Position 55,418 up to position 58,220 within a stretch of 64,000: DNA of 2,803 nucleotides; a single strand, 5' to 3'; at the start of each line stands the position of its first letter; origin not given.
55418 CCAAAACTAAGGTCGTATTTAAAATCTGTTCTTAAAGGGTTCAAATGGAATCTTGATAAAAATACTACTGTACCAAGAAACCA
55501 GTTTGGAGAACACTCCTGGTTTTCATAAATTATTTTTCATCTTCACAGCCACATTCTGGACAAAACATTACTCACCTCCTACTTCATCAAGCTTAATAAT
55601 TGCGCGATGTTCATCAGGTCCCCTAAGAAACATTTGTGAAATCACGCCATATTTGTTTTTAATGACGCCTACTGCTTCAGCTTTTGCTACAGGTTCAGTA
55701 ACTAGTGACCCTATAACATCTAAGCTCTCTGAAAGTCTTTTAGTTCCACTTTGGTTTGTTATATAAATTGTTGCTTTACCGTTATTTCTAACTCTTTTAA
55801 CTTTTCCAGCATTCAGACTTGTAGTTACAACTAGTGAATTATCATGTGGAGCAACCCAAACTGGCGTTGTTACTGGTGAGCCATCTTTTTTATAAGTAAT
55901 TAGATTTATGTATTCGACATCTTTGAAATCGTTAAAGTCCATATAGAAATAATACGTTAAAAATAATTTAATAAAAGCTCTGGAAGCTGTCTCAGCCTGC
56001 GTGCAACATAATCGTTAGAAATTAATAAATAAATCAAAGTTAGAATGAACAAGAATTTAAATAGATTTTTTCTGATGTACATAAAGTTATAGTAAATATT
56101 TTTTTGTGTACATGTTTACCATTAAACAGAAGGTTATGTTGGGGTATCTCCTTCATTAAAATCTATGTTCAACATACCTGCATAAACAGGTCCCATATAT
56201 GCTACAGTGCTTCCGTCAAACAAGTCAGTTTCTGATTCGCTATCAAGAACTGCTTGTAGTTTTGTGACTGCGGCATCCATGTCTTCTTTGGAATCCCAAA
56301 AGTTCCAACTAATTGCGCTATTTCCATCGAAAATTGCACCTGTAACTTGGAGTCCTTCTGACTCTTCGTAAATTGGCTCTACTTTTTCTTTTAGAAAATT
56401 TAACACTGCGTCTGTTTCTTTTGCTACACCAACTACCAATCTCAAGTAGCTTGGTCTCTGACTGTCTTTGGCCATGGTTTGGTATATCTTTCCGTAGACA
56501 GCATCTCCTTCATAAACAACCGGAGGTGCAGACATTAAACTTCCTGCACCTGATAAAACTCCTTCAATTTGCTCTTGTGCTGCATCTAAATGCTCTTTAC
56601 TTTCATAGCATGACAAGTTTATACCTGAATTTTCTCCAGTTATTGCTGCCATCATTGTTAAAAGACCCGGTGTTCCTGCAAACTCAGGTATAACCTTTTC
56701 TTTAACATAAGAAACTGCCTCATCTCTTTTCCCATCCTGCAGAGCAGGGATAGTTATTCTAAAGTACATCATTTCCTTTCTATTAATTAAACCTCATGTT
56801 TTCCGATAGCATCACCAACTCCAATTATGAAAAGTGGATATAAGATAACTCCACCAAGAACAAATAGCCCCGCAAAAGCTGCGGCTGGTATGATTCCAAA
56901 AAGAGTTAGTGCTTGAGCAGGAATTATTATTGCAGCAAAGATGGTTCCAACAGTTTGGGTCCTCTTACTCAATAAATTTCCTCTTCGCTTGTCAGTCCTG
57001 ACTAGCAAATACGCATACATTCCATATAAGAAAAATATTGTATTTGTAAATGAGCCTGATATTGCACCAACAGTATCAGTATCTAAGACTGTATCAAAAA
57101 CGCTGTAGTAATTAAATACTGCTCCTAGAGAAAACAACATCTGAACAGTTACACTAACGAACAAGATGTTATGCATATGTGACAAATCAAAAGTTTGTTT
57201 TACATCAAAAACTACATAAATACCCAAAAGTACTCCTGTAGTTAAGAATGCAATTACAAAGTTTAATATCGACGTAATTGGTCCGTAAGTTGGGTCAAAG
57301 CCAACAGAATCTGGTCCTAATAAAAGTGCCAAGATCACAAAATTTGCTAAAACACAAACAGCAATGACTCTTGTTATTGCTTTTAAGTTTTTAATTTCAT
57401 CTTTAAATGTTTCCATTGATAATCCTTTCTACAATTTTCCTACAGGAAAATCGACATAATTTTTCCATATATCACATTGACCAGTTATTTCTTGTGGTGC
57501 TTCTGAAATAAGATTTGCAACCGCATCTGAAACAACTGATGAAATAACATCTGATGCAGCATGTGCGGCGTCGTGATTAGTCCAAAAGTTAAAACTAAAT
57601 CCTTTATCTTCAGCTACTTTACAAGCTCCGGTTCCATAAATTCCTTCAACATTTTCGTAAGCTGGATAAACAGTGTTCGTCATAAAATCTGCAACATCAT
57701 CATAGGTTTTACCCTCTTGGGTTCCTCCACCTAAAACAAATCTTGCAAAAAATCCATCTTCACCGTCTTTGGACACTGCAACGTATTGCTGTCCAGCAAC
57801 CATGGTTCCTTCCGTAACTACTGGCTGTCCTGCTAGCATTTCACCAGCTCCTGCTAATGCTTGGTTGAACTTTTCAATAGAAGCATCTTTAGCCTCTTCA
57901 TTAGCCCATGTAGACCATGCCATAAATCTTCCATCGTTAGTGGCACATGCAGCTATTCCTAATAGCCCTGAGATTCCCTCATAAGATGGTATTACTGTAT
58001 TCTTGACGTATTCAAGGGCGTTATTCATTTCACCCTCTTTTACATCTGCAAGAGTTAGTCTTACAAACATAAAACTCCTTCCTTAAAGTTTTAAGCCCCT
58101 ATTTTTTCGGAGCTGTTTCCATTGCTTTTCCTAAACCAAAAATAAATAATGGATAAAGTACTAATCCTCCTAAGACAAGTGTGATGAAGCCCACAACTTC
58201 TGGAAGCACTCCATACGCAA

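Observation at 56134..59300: Array of three paralogous membrane proteins interleaved with two paralogous tandem-ABM-like proteins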

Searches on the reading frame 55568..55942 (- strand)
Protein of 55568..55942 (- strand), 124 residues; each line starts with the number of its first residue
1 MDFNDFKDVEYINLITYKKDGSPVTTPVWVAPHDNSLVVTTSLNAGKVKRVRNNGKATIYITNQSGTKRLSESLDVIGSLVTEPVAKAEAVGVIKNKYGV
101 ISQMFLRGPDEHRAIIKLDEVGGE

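Call 3: search_protein_families(library=pfam, proteins=[window:55568-55942:-], max_evalue=1)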
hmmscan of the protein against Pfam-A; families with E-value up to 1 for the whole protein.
window:55568-55942:- (124 aa): 2 families
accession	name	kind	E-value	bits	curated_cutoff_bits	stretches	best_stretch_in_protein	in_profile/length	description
PF01243.27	PNPOx_N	-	1.3e-06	29.2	28.1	1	11-105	14-98/120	Pyridoxamine 5'-phosphate oxidase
PF02368.24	Big_2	-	0.041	14.3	22.8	1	34-70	41-75/79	Bacterial Ig-like domain (group 2)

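Call 4: search_protein_families(library=ncbifam, proteins=[window:55568-55942:-], max_evalue=1)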
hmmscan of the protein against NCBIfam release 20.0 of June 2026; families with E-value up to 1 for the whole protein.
window:55568-55942:- (124 aa): 4 families
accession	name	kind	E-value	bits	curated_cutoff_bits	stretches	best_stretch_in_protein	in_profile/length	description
TIGR03666.1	Rv2061_F420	subfamily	8.4e-22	77.2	84.9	1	2-106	5-107/132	PPOX class F420-dependent oxidoreductase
TIGR03618.1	Rv1155_F420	subfamily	9.7e-09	35.5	79.05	1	13-116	12-118/127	TIGR03618 family F420-dependent PPOX class oxidoreductase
TIGR03667.1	Rv3369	hypoth_equivalog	4.8e-05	23.3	125.3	1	10-64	15-69/130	TIGR03667 family PPOX class F420-dependent oxidoreductase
NF002358.0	PRK01318.2-5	equivalog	0.22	10.3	605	1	9-74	216-281/545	membrane protein insertase YidC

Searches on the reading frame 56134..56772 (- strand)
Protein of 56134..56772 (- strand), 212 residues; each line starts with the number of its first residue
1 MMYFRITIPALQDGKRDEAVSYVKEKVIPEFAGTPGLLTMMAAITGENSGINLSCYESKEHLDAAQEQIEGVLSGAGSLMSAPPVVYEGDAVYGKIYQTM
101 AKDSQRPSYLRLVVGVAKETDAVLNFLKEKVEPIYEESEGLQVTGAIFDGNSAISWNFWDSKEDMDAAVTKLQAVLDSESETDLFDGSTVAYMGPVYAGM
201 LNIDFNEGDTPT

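Call 3: search_protein_families(library=pfam, proteins=[window:56134-56772:-], max_evalue=1)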
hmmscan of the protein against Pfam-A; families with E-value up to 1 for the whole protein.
window:56134-56772:- (212 aa): 1 family
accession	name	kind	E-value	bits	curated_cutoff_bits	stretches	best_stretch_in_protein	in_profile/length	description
PF07237.17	DUF1428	-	0.0093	16.6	27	0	153-174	66-87/102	Protein of unknown function (DUF1428)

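Call 4: search_protein_families(library=ncbifam, proteins=[window:56134-56772:-], max_evalue=1)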
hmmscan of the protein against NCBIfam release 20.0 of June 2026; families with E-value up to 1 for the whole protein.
window:56134-56772:- (212 aa): 1 family
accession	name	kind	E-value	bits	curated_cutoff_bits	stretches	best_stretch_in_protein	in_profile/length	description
NF003278.0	PRK04266.1-4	equivalog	0.042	13.4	195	1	137-195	14-67/209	fibrillarin-like rRNA/tRNA 2'-O-methyltransferase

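Call 49: search_protein_families(library=padloc, proteins=[window:56134-56772:-], max_evalue=1)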
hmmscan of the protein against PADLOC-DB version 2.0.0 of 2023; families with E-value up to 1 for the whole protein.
window:56134-56772:- (212 aa): 0 families

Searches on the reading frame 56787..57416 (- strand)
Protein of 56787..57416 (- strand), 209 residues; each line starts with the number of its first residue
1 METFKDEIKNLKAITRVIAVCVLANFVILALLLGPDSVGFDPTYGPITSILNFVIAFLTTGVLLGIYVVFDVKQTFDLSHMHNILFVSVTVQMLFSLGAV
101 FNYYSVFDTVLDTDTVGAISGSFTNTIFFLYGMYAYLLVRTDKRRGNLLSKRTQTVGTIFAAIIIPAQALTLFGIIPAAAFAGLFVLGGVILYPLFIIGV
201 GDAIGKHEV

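Call 3: search_protein_families(library=pfam, proteins=[window:56787-57416:-], max_evalue=1)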
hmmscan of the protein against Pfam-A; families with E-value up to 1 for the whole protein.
window:56787-57416:- (209 aa): 1 family
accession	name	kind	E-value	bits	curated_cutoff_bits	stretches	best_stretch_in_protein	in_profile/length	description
PF10734.14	DUF2523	-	0.034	15.1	22.1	1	84-123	7-45/80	Protein of unknown function (DUF2523)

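Call 4: search_protein_families(library=ncbifam, proteins=[window:56787-57416:-], max_evalue=1)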
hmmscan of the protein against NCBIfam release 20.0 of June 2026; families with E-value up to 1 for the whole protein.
window:56787-57416:- (209 aa): 0 families

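Call 49: search_protein_families(library=padloc, proteins=[window:56787-57416:-], max_evalue=1)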
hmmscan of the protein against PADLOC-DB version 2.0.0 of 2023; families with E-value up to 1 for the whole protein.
window:56787-57416:- (209 aa): 0 families

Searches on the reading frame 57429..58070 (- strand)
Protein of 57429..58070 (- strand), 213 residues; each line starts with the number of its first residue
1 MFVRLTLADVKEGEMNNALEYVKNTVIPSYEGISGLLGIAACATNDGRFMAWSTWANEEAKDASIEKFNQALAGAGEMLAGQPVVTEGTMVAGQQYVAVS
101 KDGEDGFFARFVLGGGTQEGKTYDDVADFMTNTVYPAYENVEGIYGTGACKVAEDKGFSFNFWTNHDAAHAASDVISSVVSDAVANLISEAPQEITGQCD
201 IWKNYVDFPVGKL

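Call 3: search_protein_families(library=pfam, proteins=[window:57429-58070:-], max_evalue=1)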
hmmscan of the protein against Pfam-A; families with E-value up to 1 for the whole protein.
window:57429-58070:- (213 aa): 1 family
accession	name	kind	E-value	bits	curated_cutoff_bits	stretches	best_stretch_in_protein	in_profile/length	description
PF03992.22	ABM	-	0.0045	17.6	23.1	1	1-63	1-65/78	Antibiotic biosynthesis monooxygenase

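Call 4: search_protein_families(library=ncbifam, proteins=[window:57429-58070:-], max_evalue=1)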
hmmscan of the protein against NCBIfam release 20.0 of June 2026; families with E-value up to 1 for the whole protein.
window:57429-58070:- (213 aa): 2 families
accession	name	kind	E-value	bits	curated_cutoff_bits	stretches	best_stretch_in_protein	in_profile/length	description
NF038086.1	anchor_synt_A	exception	0.032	14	200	1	96-138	40-80/222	protein sorting system archaetidylserine synthase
NF003132.0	PRK04046.2-4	equivalog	0.068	12.9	278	1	15-100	120-202/219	translation initiation factor IF-6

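Call 9: find_homologous_proteins(query=window:57429-58070:-, max_evalue=0.001)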
Query window:57429-58070:- (213 aa): 68 proteins with E <= 0.001 among 849 candidates.
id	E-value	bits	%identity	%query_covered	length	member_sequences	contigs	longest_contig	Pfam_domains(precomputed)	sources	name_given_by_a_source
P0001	2.4e-124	431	89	100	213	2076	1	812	-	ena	-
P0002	5.2e-122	423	86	100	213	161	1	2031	-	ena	-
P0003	3.5e-121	421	85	100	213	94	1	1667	-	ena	-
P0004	5.2e-120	417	85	100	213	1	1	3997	-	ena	-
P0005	5.8e-120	417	86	100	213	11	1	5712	-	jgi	jgi:quinol monooxygenase YgiN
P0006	1.1e-118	413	85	100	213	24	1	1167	-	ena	-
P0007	1.2e-118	412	84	100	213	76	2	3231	-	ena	-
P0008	1.8e-118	412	84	100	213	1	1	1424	-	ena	-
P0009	2.3e-118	412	84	100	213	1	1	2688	-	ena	-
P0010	3.2e-118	411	84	100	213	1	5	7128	-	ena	-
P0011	2.1e-117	408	83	100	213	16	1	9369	-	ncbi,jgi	-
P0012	1.6e-116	406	83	100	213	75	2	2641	-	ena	-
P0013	8.6e-115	400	98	85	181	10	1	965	-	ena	-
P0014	1.9e-106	373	82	100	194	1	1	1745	-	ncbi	-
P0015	4.6e-103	362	74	100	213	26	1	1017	-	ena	-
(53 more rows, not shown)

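Call 25: search_solved_structures(query=A3, max_evalue=10, show_alignments=2)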
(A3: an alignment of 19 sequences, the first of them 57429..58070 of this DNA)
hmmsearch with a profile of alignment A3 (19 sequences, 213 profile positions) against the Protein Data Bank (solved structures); distinct sequences matched with E-value up to 10: 5.
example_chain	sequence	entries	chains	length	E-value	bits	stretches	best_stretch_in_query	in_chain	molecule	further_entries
5fzq_A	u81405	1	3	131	0.00028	24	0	7-49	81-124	DESIGNED TPR PROTEIN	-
5fzr_A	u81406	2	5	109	0.00061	22.9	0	10-40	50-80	DESIGNED TPR PROTEIN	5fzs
8fgw_D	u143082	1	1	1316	0.25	14.4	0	7-43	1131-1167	Tetratricopeptide repeat protein 21B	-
8bbe_D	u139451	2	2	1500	0.47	13.5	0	7-43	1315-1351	SNAP-tag,Tetratricopeptide repeat protein 21B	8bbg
3nqw_A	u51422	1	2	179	0.85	12.6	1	32-70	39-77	CG11900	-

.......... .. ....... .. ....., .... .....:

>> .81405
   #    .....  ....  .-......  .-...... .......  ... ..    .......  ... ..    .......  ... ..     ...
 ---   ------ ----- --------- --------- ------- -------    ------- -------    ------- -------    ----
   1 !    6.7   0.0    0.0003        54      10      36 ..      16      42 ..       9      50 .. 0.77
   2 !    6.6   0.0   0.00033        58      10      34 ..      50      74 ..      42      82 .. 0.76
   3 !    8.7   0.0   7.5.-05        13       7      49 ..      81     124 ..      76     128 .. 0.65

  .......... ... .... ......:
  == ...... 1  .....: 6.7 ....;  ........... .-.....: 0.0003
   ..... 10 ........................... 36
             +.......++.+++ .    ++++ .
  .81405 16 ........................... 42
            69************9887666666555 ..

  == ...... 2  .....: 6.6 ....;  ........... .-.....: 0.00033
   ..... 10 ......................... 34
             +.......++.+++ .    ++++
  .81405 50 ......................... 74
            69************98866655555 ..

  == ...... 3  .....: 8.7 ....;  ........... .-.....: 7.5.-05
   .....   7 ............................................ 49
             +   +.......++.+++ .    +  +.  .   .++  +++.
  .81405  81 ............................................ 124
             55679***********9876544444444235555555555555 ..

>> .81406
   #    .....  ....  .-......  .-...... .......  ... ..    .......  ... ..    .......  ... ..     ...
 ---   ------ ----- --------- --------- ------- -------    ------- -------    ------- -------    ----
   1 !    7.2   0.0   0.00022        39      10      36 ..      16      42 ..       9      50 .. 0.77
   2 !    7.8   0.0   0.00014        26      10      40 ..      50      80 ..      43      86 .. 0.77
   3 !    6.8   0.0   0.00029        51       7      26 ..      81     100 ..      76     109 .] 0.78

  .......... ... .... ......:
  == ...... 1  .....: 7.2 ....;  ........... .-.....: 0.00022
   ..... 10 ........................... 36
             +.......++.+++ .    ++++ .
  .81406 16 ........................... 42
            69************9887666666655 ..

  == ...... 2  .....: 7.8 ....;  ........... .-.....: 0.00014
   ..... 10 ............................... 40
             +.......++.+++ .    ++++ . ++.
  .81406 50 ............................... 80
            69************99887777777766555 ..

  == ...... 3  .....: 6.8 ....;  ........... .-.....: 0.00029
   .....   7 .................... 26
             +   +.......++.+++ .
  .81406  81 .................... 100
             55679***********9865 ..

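Call 31: find_related_loci(query=A3, collection=genome_contigs, flank=8000)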
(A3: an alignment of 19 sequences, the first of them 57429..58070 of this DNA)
Query A3 (213 aa) in genome_contigs; peptide patterns used: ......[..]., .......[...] (x = any residue, [..] = any of these).
99 stretches matched a pattern; 34 encode a relative of the query (tblastn E <= 1e-3); 34 distinct loci.
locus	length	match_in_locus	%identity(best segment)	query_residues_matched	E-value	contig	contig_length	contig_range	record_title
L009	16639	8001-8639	100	1-213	5e-144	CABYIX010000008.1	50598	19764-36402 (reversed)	MAG: uncultured Candidatus Actinomarina sp. isolate AG-333-E10 genome assembly, contig: AG-333-E10_NODE_8, whole genome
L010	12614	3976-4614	92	1-213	2e-134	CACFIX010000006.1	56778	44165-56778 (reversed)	uncultured Candidatus Actinomarina sp. isolate AG-410-M23 genome assembly, contig: AG-410-M23_NODE_6, whole genome shotg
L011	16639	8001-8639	91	1-213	4e-133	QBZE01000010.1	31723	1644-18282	OCS155 cluster bacterium AG-333-G23 Ga0171668_110, whole genome shotgun sequence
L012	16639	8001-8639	91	1-213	1e-132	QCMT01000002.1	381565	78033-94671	OCS155 cluster bacterium AG-422-J23 Ga0171672_12, whole genome shotgun sequence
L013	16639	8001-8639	91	1-213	1e-132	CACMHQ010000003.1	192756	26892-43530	MAG: uncultured Candidatus Actinomarina sp. isolate AG-891-I09 genome assembly, contig: AG-891-I09_NODE_3, whole genome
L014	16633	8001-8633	91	1-211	3e-132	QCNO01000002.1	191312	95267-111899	OCS155 cluster bacterium AG-426-D23 Ga0171674_102, whole genome shotgun sequence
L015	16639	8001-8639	90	1-213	3e-132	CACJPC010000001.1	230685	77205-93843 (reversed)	uncultured Candidatus Actinomarina sp. isolate AG-447-L16 genome assembly, contig: AG-447-L16_NODE_1, whole genome shotg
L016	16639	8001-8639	90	1-213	1e-131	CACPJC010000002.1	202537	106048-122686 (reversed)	MAG: uncultured Candidatus Actinomarina sp. isolate AG-913-G17 genome assembly, contig: AG-913-G17_NODE_2, whole genome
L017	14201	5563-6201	90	1-213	4e-131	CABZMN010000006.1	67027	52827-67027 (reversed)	MAG: uncultured Candidatus Actinomarina sp. isolate AG-337-K14 genome assembly, contig: AG-337-K14_NODE_6, whole genome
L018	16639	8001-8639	86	1-213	1e-127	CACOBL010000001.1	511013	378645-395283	MAG: uncultured Candidatus Actinomarina sp. isolate AH-287-M22 genome assembly, contig: AH-287-M22_NODE_1, whole genome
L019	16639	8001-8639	86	1-213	4e-127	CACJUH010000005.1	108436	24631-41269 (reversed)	uncultured Candidatus Actinomarina sp. isolate AG-447-P23 genome assembly, contig: AG-447-P23_NODE_5, whole genome shotg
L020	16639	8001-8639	85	1-213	2e-126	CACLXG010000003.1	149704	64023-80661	uncultured Candidatus Actinomarina sp. isolate AG-917-O09 genome assembly, contig: AG-917-O09_NODE_3, whole genome shotg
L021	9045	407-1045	85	1-213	3e-125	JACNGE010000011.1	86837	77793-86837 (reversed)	MAG: Actinomycetota bacterium isolate NIOZ-UU119 NIOZ-UU_NODE_205_length_86837_cov_13.8177, whole genome shotgun sequenc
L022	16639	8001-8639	69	1-213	1e-102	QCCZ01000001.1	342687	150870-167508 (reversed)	OCS155 cluster bacterium AG-349-E07 Ga0171669_101, whole genome shotgun sequence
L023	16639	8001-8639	69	1-213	1e-101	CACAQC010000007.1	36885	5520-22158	uncultured Candidatus Actinomarina sp. isolate AG-349-A01 genome assembly, contig: AG-349-A01_NODE_7, whole genome shotg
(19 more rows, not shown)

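Call 33: predict_structure(alignment_id=A3)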
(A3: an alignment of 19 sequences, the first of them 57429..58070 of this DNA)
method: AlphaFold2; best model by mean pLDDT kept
length: 213 residues; sequences in the alignment: 19
mean_pLDDT: 91.9   pTM: 0.85
mean pLDDT of the five models: 91.9, 91.8, 91.7, 90.9, 90.5
residues with pLDDT >= 90: 169; 70-90: 43; 50-70: 1; < 50: 0
segments of 3 or more residues with pLDDT < 50: none
pLDDT, mean of each block of 10 residues (from residue 1): 94 94 90 90 93 95 88 85 92 94 86 88 94 94 95 91 95 95 93 92 93 91
secondary structure, 60 per line:
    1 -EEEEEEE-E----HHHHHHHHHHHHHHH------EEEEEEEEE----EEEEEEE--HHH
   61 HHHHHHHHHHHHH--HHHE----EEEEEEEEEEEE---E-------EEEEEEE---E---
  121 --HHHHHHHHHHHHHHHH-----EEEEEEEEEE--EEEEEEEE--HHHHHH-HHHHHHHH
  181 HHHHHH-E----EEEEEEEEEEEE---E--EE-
elements in order: E2-8 H15-29 E36-44 E49-55 H58-73 E84-95 E107-113 H123-138 E144-153 E156-163 H166-171 H173-186 E193-204

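Call 38: fold_search(model_id=the predicted structure, library=pdb)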
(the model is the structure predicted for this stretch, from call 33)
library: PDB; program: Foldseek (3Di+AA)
matches with E <= 10: 1519; with E <= 0.001: 174
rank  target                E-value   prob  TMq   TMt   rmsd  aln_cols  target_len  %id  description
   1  3mcs_A                1.0e-11  1.00  0.74  0.73   3.9       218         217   12  Crystal structure of Putative monooxygenase (FN1347) from FUSOBACTERIUM NUCLEATUM SUBSP. NUCLEATUM ATCC 25586 at 2.55  (released 2010-05-19)
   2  3mcs_B                1.3e-11  1.00  0.75  0.74   3.8       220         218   12  Crystal structure of Putative monooxygenase (FN1347) from FUSOBACTERIUM NUCLEATUM SUBSP. NUCLEATUM ATCC 25586 at 2.55  (released 2010-05-19)
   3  3f44                  2.7e-11  1.00  0.74  0.75   3.6       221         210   10  Crystal structure of putative monooxygenase (YP_193413.1) from Lactobacillus acidophilus NCFM at 1.55 A resolution (released 2008-11-18)
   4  5f9p_A                6.0e-10  1.00  0.61  0.55   5.2       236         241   14  Crystal structure study of anthrone oxidase-like protein (released 2016-12-14)
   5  5f9p_B                7.8e-10  1.00  0.62  0.57   5.1       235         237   14  Crystal structure study of anthrone oxidase-like protein (released 2016-12-14)
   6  9kdp_B                6.3e-09  1.00  0.57  0.53   6.0       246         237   10  Crystal structure of monooxygenase PenE (released 2025-07-09)
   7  9kdp_A                6.3e-09  1.00  0.54  0.50   5.2       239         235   10  Crystal structure of monooxygenase PenE (released 2025-07-09)
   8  9kdp_C                1.1e-08  1.00  0.57  0.55   5.7       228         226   11  Crystal structure of monooxygenase PenE (released 2025-07-09)
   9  2cb2_A                1.5e-08  1.00  0.69  0.50   6.9       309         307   10  Sulfur Oxygenase Reductase from Acidianus Ambivalens (released 2006-02-24)
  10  6qkm_A                2.4e-08  1.00  0.68  0.49   6.8       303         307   10  Diallyl trisulfide inhibited sulfur oxygenase reductase (released 2020-02-19)
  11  6qne_A                2.6e-08  1.00  0.68  0.49   7.0       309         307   10  Y102G mutated sulfur oxygenase reductase from Acidianus ambivalens (released 2020-03-04)
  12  6qmv_A                3.8e-08  1.00  0.68  0.50   7.0       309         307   10  E87D sulfur oxygenase reductase (released 2020-03-04)
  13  6qo0_A                4.0e-08  1.00  0.67  0.49   7.2       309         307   10  I47W mutated sulfur oxygenase reductase from Acidianus ambivaens (released 2020-03-04)
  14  6qjc_A                4.9e-08  1.00  0.68  0.49   5.7       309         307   10  Dimethyl disulfide inhibited sulfur oxygenase reductase (released 2020-02-05)
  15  6m35_A                1.3e-07  1.00  0.65  0.47   6.1       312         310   10  Crystal structure of sulfur oxygenase reductase from Sulfurisphaera tokodaii (released 2020-07-15)
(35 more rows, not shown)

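Call 49: search_protein_families(library=padloc, proteins=[window:57429-58070:-], max_evalue=1)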
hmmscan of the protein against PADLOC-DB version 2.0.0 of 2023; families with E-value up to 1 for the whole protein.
window:57429-58070:- (213 aa): 0 families

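Call 65: find_related_loci(query=A3, collection=viral_contigs, flank=8000)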
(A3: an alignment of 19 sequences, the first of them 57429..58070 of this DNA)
Query A3 (213 aa) in viral_contigs; peptide patterns used: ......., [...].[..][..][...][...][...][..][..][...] (x = any residue, [..] = any of these).
68 stretches matched a pattern, but none encodes a relative of the query by tblastn (E <= 1e-3).

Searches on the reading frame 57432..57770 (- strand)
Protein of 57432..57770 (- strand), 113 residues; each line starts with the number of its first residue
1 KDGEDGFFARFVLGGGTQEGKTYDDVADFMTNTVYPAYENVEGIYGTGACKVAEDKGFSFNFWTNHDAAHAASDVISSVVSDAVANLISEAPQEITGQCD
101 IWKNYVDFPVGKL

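Call 63: search_solved_structures(query=A5, max_evalue=10, show_alignments=5)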
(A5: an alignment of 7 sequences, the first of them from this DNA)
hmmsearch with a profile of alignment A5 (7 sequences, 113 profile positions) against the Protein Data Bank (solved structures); distinct sequences matched with E-value up to 10: 1.
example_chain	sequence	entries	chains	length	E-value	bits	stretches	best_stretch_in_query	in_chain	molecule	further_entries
4lgm_A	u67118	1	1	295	0.14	15.9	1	22-102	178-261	Vps4 AAA ATPase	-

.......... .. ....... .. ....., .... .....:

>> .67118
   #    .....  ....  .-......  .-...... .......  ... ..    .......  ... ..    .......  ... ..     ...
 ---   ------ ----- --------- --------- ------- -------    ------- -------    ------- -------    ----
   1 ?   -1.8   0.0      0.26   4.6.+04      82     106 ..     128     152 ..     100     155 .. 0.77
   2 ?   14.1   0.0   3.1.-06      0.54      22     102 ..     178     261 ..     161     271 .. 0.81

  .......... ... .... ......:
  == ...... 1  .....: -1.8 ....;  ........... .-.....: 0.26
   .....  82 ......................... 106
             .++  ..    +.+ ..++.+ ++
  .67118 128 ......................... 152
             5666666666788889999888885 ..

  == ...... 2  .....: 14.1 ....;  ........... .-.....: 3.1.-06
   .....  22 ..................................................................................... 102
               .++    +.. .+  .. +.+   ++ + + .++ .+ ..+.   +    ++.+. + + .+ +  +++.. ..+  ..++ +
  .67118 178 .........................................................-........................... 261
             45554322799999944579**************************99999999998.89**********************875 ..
